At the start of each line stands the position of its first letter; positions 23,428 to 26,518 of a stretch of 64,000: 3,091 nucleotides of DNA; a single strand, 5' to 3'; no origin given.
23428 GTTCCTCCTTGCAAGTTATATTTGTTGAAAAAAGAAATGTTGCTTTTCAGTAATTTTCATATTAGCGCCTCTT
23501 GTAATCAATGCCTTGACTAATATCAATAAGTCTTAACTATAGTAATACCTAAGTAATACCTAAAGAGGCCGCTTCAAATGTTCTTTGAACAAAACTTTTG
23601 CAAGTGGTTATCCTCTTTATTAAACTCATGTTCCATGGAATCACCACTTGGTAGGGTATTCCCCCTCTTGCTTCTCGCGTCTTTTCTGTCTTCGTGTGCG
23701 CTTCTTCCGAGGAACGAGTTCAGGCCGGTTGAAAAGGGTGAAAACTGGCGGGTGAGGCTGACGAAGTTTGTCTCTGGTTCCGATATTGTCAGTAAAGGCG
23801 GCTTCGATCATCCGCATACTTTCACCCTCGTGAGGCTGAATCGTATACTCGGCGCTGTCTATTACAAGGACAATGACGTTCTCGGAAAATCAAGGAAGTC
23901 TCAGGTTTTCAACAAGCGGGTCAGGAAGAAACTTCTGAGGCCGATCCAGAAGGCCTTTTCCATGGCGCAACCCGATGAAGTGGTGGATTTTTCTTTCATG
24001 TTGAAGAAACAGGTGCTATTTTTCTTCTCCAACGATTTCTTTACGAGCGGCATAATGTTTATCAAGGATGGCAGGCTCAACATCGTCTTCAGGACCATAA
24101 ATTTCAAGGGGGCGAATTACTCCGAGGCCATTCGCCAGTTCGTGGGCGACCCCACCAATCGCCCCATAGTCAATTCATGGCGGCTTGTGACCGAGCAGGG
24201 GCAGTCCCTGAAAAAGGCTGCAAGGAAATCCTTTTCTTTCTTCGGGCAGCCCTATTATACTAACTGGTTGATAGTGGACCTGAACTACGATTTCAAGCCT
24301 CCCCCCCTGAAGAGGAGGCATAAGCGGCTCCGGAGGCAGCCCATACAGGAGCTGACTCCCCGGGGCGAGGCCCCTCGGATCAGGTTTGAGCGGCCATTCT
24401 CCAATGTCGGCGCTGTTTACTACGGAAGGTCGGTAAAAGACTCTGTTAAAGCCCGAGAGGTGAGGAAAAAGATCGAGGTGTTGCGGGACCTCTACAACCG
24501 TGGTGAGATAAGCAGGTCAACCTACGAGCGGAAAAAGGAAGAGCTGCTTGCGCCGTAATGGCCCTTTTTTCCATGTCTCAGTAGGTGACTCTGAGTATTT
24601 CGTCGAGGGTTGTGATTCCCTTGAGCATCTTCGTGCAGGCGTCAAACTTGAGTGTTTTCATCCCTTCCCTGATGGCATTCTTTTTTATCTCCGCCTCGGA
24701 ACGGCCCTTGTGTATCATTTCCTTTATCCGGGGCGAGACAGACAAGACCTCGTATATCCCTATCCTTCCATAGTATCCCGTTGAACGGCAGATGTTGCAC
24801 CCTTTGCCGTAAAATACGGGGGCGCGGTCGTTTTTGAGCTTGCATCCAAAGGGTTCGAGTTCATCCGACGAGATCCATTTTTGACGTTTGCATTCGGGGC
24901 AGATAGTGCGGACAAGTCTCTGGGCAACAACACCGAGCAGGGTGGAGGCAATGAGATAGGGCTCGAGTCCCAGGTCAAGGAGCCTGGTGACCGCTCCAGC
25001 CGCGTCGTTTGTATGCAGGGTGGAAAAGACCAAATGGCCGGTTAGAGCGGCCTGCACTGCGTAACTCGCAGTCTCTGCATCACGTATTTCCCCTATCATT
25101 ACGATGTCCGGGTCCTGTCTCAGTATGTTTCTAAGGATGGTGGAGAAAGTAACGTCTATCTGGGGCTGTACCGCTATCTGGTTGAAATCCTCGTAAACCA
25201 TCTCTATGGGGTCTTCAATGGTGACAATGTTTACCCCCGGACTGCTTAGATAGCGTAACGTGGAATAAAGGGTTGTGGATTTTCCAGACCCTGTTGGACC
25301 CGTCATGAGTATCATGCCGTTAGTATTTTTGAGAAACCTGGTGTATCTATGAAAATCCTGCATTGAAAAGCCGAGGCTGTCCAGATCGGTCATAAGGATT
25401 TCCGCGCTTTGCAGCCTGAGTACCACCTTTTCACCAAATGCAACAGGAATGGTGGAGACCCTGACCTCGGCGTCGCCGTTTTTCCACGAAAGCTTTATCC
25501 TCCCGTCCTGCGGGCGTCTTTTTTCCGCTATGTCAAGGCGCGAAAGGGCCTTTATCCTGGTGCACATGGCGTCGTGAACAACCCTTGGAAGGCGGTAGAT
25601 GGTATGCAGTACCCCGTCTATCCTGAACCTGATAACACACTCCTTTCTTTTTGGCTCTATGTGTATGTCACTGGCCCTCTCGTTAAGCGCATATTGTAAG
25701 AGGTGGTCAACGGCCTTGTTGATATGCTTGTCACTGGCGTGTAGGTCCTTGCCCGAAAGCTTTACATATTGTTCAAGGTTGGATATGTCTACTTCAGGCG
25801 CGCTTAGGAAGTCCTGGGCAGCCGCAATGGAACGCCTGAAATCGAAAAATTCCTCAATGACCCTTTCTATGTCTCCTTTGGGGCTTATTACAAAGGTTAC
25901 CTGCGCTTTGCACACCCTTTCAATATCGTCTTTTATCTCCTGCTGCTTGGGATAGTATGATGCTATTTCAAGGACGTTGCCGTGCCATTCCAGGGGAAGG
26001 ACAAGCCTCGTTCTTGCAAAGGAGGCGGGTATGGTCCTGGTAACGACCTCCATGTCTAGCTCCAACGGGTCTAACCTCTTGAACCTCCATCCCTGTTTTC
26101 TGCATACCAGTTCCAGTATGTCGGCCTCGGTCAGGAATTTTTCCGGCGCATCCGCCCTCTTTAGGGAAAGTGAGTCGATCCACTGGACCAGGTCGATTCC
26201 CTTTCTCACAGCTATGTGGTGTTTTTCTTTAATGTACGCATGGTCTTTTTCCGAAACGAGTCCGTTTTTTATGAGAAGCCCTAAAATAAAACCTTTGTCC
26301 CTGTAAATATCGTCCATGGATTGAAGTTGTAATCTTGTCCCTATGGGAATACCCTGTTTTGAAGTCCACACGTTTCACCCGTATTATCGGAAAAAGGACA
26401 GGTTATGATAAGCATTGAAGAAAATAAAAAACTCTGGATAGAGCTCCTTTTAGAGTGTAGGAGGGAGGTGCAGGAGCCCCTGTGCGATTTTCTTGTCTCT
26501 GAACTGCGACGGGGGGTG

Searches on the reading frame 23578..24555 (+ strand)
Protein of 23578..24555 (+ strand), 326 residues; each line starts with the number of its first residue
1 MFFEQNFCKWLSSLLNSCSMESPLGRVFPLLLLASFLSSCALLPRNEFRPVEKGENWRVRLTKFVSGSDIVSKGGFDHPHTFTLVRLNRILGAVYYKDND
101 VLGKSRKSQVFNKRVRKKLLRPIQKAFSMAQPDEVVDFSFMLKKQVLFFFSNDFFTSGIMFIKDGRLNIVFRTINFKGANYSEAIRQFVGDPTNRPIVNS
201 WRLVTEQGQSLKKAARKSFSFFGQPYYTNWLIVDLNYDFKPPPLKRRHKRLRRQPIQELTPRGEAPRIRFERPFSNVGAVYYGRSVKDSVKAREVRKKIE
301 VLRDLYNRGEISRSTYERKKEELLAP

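Call 69: search_protein_families(library=pfam, proteins=[window:23578-24555:+], max_evalue=0.001)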
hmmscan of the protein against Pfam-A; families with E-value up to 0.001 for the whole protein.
window:23578-24555:+ (326 aa): 2 families
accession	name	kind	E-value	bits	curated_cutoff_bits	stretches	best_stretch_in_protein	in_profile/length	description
PF09851.14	SHOCT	-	4.3e-07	29.9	27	1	298-324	2-28/28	Short C-terminal domain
PF05120.17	GvpG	-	0.00016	22.2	30.6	1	294-325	32-63/67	Gas vesicle protein G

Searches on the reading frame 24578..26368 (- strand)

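Call 69: search_protein_families(library=pfam, proteins=[window:24578-26368:-], max_evalue=0.001)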
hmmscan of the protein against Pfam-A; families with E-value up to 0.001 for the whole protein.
window:24578-26368:- (596 aa): 4 families
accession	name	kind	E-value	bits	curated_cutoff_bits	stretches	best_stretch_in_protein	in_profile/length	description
PF00437.27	T2SSE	-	8.4e-129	429.9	24.9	1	212-593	4-370/370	Type II/IV secretion system protein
PF05157.20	MshEN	-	2e-13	50.6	23.1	1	98-180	7-89/90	MshEN domain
PF20720.3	nSTAND3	-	0.00012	22.2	27.2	1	339-389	7-56/155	Novel STAND NTPase 3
PF13555.12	AAA_29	-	0.00056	20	27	0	339-367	12-39/61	P-loop containing region of AAA domain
